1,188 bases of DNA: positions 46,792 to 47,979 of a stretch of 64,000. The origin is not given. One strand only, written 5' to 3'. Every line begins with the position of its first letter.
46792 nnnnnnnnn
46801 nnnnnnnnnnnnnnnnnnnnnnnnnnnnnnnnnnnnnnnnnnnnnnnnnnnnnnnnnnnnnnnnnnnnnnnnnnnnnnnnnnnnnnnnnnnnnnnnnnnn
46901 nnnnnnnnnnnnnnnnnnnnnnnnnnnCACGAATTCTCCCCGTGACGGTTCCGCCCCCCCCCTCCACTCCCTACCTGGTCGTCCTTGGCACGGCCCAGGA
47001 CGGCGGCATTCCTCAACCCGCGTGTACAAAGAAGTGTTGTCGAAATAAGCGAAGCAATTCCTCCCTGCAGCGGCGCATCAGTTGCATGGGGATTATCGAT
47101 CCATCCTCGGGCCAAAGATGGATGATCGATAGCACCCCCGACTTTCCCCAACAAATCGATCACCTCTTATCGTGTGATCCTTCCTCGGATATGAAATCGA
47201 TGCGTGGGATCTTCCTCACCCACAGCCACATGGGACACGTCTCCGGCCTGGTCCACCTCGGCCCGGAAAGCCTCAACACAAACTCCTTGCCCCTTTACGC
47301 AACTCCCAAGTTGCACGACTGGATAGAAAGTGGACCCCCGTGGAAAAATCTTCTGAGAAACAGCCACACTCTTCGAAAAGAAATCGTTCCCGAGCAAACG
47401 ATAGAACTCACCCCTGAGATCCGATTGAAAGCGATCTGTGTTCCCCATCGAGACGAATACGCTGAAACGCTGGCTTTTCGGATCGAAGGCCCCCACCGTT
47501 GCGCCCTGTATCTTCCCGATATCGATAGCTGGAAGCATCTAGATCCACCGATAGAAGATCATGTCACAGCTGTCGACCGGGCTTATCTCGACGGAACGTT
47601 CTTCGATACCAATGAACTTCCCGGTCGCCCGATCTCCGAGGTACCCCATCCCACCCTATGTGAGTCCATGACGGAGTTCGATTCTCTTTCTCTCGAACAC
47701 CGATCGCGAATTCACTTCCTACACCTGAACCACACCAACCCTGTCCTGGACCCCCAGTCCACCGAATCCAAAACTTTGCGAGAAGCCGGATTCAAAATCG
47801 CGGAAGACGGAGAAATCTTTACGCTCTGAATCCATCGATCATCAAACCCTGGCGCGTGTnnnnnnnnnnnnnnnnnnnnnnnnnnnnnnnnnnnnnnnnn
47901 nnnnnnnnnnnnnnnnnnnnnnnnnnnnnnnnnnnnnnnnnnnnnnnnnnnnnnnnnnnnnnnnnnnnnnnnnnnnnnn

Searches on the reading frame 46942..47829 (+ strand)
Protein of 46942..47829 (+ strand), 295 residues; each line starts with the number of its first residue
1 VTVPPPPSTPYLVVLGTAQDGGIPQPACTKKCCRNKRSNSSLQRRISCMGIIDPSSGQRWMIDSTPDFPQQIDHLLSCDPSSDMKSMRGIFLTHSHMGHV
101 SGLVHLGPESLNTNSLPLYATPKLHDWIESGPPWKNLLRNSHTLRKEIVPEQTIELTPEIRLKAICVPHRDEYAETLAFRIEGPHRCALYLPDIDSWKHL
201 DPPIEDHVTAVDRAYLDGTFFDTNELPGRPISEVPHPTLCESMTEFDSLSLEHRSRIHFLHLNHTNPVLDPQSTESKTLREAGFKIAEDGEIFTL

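Call 17: search_protein_families(library=pfam, proteins=[window:46942-47829:+], max_evalue=0.00001)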
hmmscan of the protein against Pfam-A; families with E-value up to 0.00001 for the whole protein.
window:46942-47829:+ (295 aa): 1 family
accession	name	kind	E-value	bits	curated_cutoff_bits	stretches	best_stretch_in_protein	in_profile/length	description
PF12706.13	Lactamase_B_2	-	2.7e-18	66.7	27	1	60-243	3-184/200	Beta-lactamase superfamily domain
